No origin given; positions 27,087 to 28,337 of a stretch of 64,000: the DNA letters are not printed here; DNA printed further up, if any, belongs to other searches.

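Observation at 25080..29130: Encapsulin nanocompartment operon embedded in a rubredoxin / rubredoxin-reductase / DJ-1 oxidative-stress module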

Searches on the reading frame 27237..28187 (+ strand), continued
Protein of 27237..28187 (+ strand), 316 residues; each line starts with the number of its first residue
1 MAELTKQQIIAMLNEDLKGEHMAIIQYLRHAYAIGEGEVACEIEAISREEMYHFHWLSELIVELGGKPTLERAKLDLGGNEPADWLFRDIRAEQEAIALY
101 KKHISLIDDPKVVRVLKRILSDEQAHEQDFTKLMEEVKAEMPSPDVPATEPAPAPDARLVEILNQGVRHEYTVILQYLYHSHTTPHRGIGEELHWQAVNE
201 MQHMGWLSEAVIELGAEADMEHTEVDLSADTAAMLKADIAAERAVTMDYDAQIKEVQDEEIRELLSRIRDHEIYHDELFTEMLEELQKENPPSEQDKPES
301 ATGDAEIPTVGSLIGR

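Call 20: find_encoding_contigs(protein=P0007, flank=8000, max_places=2)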
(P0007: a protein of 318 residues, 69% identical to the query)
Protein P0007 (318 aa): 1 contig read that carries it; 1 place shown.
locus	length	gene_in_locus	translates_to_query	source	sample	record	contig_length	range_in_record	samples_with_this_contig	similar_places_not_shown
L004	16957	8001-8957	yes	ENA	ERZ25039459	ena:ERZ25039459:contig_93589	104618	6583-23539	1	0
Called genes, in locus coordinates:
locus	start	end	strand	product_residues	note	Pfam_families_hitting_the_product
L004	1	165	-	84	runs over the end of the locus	PF21349:RUBY_RBDX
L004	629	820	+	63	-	-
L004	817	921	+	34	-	-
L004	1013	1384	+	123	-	-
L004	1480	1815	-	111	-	PF09861:Lar_N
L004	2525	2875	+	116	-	-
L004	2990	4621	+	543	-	PF00682:HMGL-like, PF22617:HCS_D2, PF08502:LeuA_dimer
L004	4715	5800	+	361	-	PF00266:Aminotran_5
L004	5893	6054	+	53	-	PF00301:Rubredoxin, PF21349:RUBY_RBDX (faint)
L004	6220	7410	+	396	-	PF01266:DAO (faint), PF03486:HI0933_like (faint), PF05834:Lycopene_cycl (faint), PF07992:Pyr_redox_2, PF13241:NAD_binding_7 (faint), PF00070:Pyr_redox, PF18267:Rubredoxin_C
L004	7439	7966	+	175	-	PF01965:DJ-1_PfpI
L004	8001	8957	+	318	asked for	PF00210:Ferritin, PF03232:COQ7 (faint), PF02915:Rubrerythrin (faint), PF12902:Ferritin-like, PF00210:Ferritin (weak)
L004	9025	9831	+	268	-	PF04454:Linocin_M18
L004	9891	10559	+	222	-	PF02525:Flavodoxin_2, PF03358:FMN_red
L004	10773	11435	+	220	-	PF00027:cNMP_binding, PF13545:HTH_Crp_2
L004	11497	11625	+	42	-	-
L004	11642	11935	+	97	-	PF00582:Usp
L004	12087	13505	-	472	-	PF00672:HAMP, PF00512:HisKA, PF02518:HATPase_c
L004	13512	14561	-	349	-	PF21016:RlmN_N (weak), PF04055:Radical_SAM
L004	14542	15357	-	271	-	PF00702:Hydrolase, PF13344:Hydrolase_6, PF13242:Hydrolase_like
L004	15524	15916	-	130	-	-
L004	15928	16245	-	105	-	-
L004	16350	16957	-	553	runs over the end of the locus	-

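Call 22: find_related_loci(query=A1, collection=genome_contigs, flank=8000)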
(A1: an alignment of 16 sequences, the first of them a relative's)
Query A1 (316 aa) in genome_contigs; peptide patterns used: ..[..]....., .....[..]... (x = any residue, [..] = any of these).
396 stretches matched a pattern; 386 encode a relative of the query (tblastn E <= 1e-3); the best 80 are kept; 80 distinct loci.
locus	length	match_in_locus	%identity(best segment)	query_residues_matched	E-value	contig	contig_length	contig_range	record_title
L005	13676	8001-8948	69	1-314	5e-146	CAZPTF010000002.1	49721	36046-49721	MAG TPA_asm: uncultured Anaerolineae bacterium isolate SRP241326_co3_194 genome assembly, contig: NODE_1111_length_49721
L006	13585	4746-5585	59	6-289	2e-109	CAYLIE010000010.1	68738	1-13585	MAG TPA_asm: uncultured Anaerolineales bacterium isolate binchicken_co294_77 genome assembly, contig: NODE_688_length_68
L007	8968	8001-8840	59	6-289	2e-109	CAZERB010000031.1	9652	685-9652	MAG TPA_asm: uncultured Anaerolineales bacterium isolate binchicken_co395_1 genome assembly, contig: NODE_2520_length_96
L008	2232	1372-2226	60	2-289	3e-115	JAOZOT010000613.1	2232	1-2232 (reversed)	MAG: Anaerolineae bacterium isolate GMC4.maxbin2.235_sub GMC4_128541_length_2232_cov_34.112081, whole genome shotgun seq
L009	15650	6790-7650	59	6-295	1e-108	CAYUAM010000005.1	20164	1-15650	MAG TPA_asm: uncultured Anaerolineales bacterium isolate binchicken_co376_259 genome assembly, contig: NODE_2495_length_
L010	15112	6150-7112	56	1-314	9e-108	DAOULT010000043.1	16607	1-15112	MAG TPA_asm: Anaerolineae bacterium isolate W31_52 k127_960231, whole genome shotgun sequence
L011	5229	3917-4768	58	6-310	5e-107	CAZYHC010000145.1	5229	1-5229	MAG TPA_asm: uncultured Anaerolineales bacterium isolate binchicken_co294_99 genome assembly, contig: NODE_12723_length_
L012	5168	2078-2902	59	4-281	7e-106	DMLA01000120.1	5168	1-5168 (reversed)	MAG TPA_asm: Chloroflexi bacterium isolate UBA7937 contig_4126, whole genome shotgun sequence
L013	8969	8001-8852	57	3-289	2e-105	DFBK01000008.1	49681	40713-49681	MAG TPA_asm: Anaerolineales bacterium UBA3082 UBA3082_contig_23917, whole genome shotgun sequence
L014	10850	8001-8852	57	3-289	4e-105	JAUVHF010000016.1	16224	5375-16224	MAG: Anaerolineales bacterium isolate CSMAG_395 CSMAG_395_k141_874005_length_16224_cov_14.6571, whole genome shotgun seq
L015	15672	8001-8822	59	4-280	1e-104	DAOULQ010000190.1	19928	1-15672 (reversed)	MAG TPA_asm: Anaerolineae bacterium isolate W31_47 k127_502833, whole genome shotgun sequence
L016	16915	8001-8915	57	8-316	9e-105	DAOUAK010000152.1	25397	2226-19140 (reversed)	MAG TPA_asm: Chloroflexia bacterium isolate H63_651 k137_435032, whole genome shotgun sequence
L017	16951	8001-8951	55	2-316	2e-104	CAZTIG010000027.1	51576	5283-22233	MAG TPA_asm: uncultured Chloroflexia bacterium isolate binchicken_co26_208 genome assembly, contig: NODE_1010_length_515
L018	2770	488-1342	55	1-286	7e-108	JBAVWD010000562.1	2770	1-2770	MAG: Anaerolineae bacterium isolate MFD01591_ilm_asm_bin2 k127_42346, whole genome shotgun sequence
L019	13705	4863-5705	57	7-288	6e-104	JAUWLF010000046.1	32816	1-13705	MAG: Chloroflexota bacterium isolate CSMAG_2365 CSMAG_2365_k141_1613500_length_32816_cov_21.9942, whole genome shotgun s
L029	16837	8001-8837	55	7-286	9e-101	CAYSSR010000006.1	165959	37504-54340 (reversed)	MAG TPA_asm: uncultured Anaerolineales bacterium isolate binchicken_co178_113 genome assembly, contig: NODE_172_length_1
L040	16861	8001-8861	57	4-286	3e-96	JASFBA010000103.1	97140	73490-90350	MAG: Chloroflexia bacterium isolate PO_10 k141_192400, whole genome shotgun sequence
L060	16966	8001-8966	48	3-316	2e-92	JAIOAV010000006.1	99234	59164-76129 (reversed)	MAG: Chloroflexota bacterium isolate S1bins97 c_000000000006, whole genome shotgun sequence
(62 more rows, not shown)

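Call 27: search_protein_families(library=pfam, proteins=[L029:2926-3354:+, L029:3560-4735:+, L029:5990-6493:+, L029:7370-7735:+, L029:8856-9446:+, L029:9598-10191:+, L060:5557-6066:+, L060:6268-7731:+, L060:7738-7947:+, L060:9914-10315:+], max_evalue=0.001)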
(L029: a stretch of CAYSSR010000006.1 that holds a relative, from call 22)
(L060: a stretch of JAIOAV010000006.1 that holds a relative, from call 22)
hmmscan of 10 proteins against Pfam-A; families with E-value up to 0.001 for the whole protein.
L029:2926-3354:+ (142 aa): 1 family
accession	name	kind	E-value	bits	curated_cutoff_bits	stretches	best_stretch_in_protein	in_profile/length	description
PF01475.25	FUR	-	1e-25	90.7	23.1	1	14-130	2-121/121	Ferric uptake regulator family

L029:3560-4735:+ (391 aa): 4 families
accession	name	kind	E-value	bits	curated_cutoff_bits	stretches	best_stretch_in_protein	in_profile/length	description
PF19583.5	ODP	-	7.4e-28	98.2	27.2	1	35-222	3-194/194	ODP family beta lactamase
PF00258.30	Flavodoxin_1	-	1.1e-18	68.2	25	1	252-384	1-143/143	Flavodoxin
PF00753.33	Lactamase_B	-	3.7e-12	47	22.7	1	36-221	7-196/196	Metallo-beta-lactamase superfamily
PF03358.20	FMN_red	-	6e-10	39.3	24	1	249-344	2-119/152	NADPH-dependent FMN reductase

L029:5990-6493:+ (167 aa): 2 families
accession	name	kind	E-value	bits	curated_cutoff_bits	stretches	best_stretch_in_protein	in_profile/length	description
PF02915.23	Rubrerythrin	-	4.2e-23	82.7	22.8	1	8-119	2-134/137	Rubrerythrin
PF21349.2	RUBY_RBDX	-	3.9e-07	29.8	26.5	1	138-163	2-28/30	Rubrerythrin, rubredoxin-like domain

L029:7370-7735:+ (121 aa): 1 family
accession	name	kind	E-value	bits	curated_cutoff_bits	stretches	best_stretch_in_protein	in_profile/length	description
PF01880.24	Desulfoferrodox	-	3e-28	98.7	22.2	1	18-115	2-97/98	Desulfoferrodoxin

L029:8856-9446:+ (196 aa): 2 families
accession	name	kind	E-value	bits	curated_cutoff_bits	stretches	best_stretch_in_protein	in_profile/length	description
PF03358.20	FMN_red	-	1.5e-16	60.8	24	1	4-156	2-137/152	NADPH-dependent FMN reductase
PF02525.22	Flavodoxin_2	-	0.00012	22.3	27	1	4-137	2-138/198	Flavodoxin-like fold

L029:9598-10191:+ (197 aa): 1 family
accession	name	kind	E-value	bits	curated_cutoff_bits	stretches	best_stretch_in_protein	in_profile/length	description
PF00174.25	Oxidored_molyb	-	3.7e-40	137.7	24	1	33-179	2-169/169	Oxidoreductase molybdopterin binding domain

L060:5557-6066:+ (169 aa): 3 families
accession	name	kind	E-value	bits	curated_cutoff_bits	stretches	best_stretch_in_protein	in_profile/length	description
PF02915.23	Rubrerythrin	-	2.1e-13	51.3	22.8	1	26-160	3-136/137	Rubrerythrin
PF09537.16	DUF2383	-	1.3e-05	25.7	30.8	1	27-76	7-56/111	Domain of unknown function (DUF2383)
PF13668.12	Ferritin_2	-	4.6e-05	24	24.7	0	23-74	85-136/138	Ferritin-like domain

L060:6268-7731:+ (487 aa): 9 families
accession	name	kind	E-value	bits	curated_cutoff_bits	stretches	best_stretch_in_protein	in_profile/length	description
PF07992.20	Pyr_redox_2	-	1.5e-51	176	26.1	1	26-317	2-291/291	Pyridine nucleotide-disulphide oxidoreductase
PF00301.25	Rubredoxin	-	3.4e-20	72.2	23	1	436-482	1-47/47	Rubredoxin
PF18267.7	Rubredoxin_C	-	7.9e-19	67.8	25.9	1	337-406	1-69/70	Rubredoxin NAD+ reductase C-terminal domain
PF00070.33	Pyr_redox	-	1.5e-17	64.3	22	1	169-240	2-72/82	Pyridine nucleotide-disulphide oxidoreductase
PF01262.27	AlaDh_PNT_C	-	1.3e-06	28.5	23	0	168-212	30-74/214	Alanine dehydrogenase/PNT, C-terminal domain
PF01266.30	DAO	-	6.2e-05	23.1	27.9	0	169-196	2-29/353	FAD dependent oxidoreductase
PF21349.2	RUBY_RBDX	-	0.00031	20.5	26.5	0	437-447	1-11/30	Rubrerythrin, rubredoxin-like domain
PF03486.20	HI0933_like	-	0.00039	20.4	50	0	168-210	2-43/244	HI0933-like protein Rossmann domain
PF13738.12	Pyr_redox_3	-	0.00056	19.7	30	0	75-297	77-305/305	Pyridine nucleotide-disulphide oxidoreductase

L060:7738-7947:+ (69 aa): 3 families
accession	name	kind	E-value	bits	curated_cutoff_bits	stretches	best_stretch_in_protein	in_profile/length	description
PF02915.23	Rubrerythrin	-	6.5e-10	40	22.8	1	3-57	79-133/137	Rubrerythrin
PF22277.2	EncFtn-like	-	0.00068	19.8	27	1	17-57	23-63/85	EncFtn-like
PF09537.16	DUF2383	-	0.00077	20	30.8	1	17-60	10-53/111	Domain of unknown function (DUF2383)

L060:9914-10315:+ (133 aa): 1 family
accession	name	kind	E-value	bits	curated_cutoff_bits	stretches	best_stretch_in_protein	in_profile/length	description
PF01880.24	Desulfoferrodox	-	1.3e-32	112.6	22.2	1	13-126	2-97/98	Desulfoferrodoxin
